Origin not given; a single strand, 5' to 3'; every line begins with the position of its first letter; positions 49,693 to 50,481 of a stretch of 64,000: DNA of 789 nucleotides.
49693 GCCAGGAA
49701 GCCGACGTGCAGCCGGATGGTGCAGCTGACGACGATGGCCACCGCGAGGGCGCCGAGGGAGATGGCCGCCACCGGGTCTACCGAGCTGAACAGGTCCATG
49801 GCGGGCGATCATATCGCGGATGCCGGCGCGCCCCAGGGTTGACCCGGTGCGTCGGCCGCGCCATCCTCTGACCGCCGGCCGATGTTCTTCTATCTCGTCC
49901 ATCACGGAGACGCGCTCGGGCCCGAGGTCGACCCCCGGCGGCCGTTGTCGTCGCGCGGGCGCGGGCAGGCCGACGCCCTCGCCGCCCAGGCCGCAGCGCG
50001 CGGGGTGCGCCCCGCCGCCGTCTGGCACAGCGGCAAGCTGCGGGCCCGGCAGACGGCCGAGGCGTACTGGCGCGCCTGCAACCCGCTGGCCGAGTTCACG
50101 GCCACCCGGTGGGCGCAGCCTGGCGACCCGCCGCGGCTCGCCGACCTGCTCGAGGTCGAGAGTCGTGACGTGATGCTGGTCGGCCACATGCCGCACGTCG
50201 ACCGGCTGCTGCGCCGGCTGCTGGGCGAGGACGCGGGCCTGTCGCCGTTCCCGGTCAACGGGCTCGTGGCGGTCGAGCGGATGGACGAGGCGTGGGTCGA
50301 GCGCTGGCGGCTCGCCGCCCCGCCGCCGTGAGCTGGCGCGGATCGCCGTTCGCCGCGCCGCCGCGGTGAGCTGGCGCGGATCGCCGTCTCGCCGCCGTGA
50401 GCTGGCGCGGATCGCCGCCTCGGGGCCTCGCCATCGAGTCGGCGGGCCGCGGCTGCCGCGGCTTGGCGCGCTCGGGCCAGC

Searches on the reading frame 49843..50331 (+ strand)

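Call 13: search_protein_families(library=pfam, proteins=[window:49843-50331:+], max_evalue=0.001)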
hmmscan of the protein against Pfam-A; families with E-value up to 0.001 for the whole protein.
window:49843-50331:+ (162 aa): 1 family
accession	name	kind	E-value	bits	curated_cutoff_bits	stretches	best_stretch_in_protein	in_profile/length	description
PF00300.27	His_Phos_1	-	1.1e-06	28.9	21.7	1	33-79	23-67/194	Histidine phosphatase superfamily (branch 1)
